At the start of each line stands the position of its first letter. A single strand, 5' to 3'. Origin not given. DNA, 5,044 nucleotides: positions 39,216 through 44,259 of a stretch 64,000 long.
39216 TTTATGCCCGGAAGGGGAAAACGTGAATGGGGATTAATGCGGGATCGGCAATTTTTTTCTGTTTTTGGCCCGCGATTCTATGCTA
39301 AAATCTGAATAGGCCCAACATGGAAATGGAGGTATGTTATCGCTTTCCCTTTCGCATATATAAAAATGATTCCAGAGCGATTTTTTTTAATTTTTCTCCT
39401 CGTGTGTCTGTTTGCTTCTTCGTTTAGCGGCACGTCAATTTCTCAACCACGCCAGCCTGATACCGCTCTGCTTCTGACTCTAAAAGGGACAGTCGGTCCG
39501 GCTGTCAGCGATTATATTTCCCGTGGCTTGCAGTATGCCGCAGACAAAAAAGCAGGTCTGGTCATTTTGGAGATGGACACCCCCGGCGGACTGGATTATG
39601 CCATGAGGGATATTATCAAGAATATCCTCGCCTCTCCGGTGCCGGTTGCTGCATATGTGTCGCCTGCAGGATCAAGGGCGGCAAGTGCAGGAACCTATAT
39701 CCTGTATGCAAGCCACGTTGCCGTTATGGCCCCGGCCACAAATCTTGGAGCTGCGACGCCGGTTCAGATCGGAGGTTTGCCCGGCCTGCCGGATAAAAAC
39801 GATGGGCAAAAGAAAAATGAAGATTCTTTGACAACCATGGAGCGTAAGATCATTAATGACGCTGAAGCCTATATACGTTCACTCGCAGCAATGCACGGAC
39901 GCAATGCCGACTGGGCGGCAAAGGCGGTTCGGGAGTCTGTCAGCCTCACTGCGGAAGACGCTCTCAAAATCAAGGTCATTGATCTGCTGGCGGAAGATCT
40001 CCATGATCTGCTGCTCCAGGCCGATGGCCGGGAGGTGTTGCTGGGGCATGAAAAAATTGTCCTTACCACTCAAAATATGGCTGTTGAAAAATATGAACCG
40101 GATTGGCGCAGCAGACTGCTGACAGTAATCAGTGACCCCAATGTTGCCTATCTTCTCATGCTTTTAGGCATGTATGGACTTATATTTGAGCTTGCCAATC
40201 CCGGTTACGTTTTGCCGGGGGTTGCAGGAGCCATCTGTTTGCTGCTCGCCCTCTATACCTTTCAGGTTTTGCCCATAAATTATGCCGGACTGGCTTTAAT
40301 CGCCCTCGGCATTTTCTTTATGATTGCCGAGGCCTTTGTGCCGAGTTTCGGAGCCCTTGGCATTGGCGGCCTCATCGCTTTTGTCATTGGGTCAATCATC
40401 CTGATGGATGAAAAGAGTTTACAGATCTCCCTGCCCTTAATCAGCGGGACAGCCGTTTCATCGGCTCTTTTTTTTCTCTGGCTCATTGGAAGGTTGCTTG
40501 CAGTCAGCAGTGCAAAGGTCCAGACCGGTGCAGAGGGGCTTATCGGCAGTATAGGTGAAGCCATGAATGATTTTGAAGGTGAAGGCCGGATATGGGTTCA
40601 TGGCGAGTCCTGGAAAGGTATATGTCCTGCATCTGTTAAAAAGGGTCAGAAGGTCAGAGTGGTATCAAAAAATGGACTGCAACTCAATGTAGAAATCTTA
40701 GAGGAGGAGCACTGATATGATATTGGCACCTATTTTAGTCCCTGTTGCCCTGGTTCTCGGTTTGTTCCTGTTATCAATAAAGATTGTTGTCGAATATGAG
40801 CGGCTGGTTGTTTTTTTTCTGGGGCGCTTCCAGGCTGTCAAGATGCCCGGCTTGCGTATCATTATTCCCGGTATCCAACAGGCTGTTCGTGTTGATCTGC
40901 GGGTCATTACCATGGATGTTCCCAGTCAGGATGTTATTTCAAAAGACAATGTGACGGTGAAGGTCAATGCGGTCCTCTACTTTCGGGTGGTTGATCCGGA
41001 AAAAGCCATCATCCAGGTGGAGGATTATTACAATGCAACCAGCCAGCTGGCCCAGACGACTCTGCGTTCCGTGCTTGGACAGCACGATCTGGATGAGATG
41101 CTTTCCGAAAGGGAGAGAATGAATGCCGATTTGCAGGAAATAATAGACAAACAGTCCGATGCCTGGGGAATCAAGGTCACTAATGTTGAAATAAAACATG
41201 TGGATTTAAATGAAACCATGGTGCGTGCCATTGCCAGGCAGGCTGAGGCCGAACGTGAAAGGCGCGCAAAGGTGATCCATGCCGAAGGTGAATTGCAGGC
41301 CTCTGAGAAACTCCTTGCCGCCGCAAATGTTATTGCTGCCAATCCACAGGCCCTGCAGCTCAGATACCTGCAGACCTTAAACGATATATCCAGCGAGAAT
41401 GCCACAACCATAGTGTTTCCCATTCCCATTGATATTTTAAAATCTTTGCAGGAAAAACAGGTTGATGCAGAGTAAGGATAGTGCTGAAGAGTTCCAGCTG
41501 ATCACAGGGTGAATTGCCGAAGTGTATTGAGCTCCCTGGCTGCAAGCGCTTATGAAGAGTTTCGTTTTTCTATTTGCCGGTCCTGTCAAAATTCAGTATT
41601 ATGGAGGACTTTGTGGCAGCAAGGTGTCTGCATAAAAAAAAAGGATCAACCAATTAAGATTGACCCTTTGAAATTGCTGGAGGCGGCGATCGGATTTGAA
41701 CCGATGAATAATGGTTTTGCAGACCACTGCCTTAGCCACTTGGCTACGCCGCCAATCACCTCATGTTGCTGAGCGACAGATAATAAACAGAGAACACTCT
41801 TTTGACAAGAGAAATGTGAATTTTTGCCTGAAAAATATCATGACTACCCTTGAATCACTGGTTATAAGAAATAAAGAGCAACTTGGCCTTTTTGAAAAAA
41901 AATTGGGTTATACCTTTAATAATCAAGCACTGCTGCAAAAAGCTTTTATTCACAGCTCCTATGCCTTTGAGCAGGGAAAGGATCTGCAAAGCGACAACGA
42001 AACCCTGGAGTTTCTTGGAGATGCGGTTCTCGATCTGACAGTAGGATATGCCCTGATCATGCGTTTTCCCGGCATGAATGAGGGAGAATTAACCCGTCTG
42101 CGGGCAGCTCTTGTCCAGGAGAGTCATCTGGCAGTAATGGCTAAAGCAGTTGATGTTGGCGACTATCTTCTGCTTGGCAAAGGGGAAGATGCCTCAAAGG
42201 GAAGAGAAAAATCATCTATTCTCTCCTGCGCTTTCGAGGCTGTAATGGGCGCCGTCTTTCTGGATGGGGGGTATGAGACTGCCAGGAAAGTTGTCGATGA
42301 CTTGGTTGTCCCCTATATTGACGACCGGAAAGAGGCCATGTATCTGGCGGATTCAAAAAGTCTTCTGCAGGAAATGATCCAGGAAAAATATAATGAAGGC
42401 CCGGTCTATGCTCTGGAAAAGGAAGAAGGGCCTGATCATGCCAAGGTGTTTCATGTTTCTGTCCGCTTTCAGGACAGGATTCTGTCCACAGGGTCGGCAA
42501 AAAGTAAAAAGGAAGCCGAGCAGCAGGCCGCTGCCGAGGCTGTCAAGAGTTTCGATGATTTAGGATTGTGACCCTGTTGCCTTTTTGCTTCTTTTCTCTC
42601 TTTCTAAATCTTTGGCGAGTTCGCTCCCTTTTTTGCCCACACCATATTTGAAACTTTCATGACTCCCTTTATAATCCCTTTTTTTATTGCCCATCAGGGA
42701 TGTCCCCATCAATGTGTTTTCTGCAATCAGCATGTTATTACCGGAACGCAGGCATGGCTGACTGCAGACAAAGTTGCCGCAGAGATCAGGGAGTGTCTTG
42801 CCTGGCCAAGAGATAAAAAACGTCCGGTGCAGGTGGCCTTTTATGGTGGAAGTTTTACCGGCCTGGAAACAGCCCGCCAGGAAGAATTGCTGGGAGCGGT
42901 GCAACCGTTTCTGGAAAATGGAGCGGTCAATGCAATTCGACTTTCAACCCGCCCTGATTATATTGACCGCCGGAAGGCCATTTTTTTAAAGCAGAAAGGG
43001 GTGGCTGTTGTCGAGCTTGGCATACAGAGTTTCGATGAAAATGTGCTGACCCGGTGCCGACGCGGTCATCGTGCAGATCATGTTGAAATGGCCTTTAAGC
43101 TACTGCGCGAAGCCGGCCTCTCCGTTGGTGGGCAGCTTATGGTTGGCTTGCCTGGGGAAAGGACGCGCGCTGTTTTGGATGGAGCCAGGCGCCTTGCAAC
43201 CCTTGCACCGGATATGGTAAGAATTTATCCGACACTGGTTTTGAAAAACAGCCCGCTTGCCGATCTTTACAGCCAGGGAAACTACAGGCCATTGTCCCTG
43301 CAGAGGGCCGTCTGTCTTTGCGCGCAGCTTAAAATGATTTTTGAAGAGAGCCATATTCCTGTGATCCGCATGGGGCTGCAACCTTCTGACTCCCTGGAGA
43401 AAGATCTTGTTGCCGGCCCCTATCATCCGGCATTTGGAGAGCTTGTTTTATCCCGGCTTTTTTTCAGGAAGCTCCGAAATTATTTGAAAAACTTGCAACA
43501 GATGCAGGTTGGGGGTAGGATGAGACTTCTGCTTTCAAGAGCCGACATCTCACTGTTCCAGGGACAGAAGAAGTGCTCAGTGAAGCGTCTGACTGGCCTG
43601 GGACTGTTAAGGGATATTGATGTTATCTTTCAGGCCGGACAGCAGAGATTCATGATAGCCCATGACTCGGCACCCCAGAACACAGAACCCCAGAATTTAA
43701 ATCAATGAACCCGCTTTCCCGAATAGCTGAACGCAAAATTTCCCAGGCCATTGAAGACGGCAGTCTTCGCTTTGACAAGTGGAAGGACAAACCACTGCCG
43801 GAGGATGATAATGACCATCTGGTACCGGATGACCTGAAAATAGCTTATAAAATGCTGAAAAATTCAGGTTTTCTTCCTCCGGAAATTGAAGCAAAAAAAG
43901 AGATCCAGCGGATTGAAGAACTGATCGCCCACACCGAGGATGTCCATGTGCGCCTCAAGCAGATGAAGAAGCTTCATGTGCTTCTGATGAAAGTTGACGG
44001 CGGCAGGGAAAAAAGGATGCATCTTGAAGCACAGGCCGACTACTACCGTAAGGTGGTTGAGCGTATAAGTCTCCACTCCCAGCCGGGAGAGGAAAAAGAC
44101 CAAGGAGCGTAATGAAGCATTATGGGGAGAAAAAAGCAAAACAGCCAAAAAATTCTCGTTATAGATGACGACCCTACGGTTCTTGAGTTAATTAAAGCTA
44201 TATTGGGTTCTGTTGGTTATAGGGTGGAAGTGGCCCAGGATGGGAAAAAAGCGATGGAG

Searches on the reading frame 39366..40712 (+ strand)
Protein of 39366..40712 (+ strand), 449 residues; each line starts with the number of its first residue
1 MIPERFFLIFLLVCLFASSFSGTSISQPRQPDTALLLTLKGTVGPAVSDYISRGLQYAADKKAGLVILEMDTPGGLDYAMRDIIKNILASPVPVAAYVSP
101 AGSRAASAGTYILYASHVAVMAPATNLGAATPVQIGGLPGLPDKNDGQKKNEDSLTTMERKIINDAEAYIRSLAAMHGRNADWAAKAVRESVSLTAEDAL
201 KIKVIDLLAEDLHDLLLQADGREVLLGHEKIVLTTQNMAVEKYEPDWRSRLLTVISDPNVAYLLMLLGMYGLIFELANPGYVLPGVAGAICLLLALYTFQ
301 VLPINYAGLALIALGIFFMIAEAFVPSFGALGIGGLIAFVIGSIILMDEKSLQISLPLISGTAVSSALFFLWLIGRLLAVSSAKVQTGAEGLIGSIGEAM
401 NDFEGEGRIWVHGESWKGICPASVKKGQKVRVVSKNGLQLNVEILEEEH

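Call 42: search_protein_families(library=pfam, proteins=[window:39366-40712:+], max_evalue=0.001)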
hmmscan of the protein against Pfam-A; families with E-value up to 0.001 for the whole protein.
window:39366-40712:+ (449 aa): 3 families
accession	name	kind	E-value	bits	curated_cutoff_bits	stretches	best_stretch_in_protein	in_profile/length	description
PF24961.1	NfeD_membrane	-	4.7e-30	104.5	26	1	259-374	1-117/119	NfeD integral membrane domain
PF25145.1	NfeD1b_N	-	1.2e-19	71.1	40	1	37-219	5-179/189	NfeD1b, N-terminal domain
PF01957.25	NfeD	-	4.3e-12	46.5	29.1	1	389-443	1-56/57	NfeD-like C-terminal, partner-binding domain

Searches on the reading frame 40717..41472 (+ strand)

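Call 42: search_protein_families(library=pfam, proteins=[window:40717-41472:+], max_evalue=0.001)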
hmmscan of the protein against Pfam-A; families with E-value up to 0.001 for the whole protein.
window:40717-41472:+ (252 aa): 1 family
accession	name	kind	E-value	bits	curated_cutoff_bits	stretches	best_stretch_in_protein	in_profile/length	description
PF01145.31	Band_7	-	2e-39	135.9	23.6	1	23-192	2-175/176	SPFH domain / Band 7 family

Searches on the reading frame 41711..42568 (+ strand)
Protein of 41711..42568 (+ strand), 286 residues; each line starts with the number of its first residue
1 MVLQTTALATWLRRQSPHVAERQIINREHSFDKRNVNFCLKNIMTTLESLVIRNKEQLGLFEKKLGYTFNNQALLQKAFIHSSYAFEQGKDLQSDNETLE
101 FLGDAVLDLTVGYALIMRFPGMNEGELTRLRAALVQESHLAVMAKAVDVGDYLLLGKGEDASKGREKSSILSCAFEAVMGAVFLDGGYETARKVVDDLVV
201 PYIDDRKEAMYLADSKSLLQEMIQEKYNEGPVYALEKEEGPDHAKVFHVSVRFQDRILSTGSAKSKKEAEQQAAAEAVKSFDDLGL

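Call 42: search_protein_families(library=pfam, proteins=[window:41711-42568:+], max_evalue=0.001)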
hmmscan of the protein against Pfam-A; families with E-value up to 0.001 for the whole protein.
window:41711-42568:+ (286 aa): 5 families
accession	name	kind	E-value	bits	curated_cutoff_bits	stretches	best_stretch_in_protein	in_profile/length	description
PF14622.11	Ribonucleas_3_3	-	5.4e-34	117.5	35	1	71-200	1-125/128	Ribonuclease-III-like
PF00636.31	Ribonuclease_3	-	3.5e-20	73.1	27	1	97-187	1-102/102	Ribonuclease III domain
PF00035.32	dsrm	-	2.7e-18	66.7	23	1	216-279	2-64/66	Double-stranded RNA binding motif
PF22935.1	RM44_endonuclase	-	0.00048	20.7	27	0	61-181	9-138/139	Large ribosomal subunit protein mL44, endonuclease domain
PF14709.13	DND1_DSRM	-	0.00066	20.4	25.7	0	214-276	2-73/80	double strand RNA binding domain from DEAD END PROTEIN 1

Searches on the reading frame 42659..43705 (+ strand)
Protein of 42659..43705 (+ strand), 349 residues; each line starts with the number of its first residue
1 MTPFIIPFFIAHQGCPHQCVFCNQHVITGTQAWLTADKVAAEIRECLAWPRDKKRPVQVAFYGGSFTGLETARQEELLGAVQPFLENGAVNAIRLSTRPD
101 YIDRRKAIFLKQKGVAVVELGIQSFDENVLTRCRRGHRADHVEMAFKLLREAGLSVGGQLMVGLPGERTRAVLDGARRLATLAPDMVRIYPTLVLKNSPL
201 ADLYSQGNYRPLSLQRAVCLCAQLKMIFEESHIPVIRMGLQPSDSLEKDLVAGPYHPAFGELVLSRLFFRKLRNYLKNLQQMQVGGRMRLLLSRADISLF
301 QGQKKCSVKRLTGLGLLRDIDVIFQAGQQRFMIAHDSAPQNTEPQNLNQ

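Call 42: search_protein_families(library=pfam, proteins=[window:42659-43705:+], max_evalue=0.001)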
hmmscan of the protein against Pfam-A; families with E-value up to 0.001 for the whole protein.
window:42659-43705:+ (349 aa): 2 families
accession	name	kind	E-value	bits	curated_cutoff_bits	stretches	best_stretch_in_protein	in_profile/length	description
PF16199.10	Radical_SAM_C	-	2.3e-21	76.1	31.9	1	184-267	1-83/85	Radical_SAM C-terminal domain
PF04055.27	Radical_SAM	-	1.1e-19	71.6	29.5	1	12-167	4-154/166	Radical SAM superfamily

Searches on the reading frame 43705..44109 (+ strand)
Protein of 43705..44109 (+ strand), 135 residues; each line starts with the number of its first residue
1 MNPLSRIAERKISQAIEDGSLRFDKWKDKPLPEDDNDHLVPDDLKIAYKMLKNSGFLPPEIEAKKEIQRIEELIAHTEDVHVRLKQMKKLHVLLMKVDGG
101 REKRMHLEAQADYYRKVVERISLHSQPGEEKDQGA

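Call 42: search_protein_families(library=pfam, proteins=[window:43705-44109:+], max_evalue=0.001)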
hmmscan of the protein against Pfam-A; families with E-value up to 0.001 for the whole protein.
window:43705-44109:+ (135 aa): 1 family
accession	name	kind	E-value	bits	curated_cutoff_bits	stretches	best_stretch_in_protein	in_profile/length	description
PF09350.15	DJC28_CD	-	7.1e-18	64.9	27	1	7-74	1-69/70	DnaJ homologue, subfamily C, member 28, conserved domain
